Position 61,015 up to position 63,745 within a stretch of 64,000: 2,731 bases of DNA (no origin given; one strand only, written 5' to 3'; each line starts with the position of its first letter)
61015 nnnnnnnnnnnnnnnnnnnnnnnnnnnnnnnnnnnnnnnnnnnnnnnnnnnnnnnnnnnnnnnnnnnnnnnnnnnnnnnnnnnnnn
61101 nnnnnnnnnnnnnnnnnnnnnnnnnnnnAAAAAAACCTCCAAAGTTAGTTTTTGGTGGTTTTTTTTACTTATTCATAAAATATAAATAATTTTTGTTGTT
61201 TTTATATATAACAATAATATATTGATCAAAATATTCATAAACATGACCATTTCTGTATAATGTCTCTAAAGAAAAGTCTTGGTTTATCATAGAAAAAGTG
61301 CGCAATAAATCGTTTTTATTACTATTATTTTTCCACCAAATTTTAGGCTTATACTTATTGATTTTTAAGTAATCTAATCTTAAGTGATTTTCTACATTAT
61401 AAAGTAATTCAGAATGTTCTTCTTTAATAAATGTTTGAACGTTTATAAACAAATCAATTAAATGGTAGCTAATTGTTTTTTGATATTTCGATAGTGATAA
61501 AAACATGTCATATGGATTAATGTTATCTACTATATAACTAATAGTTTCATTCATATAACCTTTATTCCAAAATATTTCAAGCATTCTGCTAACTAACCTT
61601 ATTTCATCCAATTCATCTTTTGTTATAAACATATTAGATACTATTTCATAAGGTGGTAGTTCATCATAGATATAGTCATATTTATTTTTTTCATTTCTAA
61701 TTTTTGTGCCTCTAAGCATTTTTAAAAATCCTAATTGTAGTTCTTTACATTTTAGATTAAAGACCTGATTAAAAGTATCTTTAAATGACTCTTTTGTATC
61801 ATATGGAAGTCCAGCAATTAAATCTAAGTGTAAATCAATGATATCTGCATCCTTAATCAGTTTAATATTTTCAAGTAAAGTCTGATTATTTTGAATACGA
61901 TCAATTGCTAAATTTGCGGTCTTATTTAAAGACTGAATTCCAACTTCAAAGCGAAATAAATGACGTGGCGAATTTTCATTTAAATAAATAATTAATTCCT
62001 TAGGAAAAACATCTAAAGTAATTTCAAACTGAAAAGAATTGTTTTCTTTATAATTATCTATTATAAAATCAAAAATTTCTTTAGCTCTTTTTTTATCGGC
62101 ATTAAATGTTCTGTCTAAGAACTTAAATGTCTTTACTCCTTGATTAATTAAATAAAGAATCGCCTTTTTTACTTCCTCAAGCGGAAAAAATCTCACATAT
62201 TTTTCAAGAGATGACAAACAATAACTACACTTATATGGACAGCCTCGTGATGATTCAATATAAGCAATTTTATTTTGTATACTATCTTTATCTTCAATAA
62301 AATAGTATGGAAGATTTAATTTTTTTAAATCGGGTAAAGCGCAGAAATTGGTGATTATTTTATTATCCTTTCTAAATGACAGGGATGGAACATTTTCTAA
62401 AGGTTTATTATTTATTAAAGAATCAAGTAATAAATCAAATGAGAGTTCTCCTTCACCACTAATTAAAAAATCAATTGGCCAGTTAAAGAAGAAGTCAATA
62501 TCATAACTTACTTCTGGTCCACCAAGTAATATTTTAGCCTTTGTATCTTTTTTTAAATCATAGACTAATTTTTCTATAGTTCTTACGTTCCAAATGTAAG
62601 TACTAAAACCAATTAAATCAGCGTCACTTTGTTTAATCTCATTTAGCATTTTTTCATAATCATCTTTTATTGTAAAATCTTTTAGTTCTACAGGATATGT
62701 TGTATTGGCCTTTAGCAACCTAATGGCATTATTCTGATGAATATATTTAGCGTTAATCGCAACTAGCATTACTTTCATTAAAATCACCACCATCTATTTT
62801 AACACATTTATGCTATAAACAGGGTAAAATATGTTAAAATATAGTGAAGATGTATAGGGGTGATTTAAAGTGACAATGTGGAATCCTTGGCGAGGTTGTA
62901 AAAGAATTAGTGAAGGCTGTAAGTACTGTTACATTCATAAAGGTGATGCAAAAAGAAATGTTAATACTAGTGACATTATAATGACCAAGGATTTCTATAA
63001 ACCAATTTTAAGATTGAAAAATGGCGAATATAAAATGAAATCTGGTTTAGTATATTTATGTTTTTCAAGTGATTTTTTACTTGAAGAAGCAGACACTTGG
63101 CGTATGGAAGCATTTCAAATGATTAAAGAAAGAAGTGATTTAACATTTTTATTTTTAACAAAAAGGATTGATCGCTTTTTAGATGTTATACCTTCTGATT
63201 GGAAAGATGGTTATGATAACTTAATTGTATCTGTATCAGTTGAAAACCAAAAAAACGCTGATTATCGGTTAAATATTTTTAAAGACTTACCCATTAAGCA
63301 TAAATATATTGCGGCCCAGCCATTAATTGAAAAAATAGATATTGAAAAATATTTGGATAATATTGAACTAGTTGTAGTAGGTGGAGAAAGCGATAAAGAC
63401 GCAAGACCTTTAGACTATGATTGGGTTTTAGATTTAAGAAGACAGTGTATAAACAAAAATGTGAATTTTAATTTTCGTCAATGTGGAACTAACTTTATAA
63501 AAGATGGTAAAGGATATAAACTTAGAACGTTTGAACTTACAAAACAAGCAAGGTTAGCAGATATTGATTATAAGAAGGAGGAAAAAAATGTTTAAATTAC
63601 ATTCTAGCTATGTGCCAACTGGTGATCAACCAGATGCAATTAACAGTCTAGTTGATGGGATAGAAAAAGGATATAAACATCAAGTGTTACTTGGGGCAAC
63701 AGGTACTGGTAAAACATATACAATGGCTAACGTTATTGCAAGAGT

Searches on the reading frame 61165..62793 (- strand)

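Call 58: search_protein_families(library=pfam, proteins=[window:61165-62793:-], max_evalue=0.0001)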
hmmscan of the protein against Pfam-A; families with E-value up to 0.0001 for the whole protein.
window:61165-62793:- (542 aa): 3 families
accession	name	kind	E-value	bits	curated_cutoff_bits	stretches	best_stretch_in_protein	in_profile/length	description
PF04055.27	Radical_SAM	-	1.8e-19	71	29.5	1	179-343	1-165/166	Radical SAM superfamily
PF13311.11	DUF4080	-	9.8e-16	58.9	22.9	1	371-498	2-136/188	Protein of unknown function (DUF4080)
PF02310.24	B12-binding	-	3.7e-12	46.6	32.1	1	12-121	5-119/121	B12 binding domain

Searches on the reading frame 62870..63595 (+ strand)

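Call 58: search_protein_families(library=pfam, proteins=[window:62870-63595:+], max_evalue=0.0001)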
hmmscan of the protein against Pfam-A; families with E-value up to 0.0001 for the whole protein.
window:62870-63595:+ (241 aa): 1 family
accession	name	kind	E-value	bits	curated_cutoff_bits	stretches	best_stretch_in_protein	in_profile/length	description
PF07505.17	DUF5131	-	3e-43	148.5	28.9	1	3-209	10-219/243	Protein of unknown function (DUF5131)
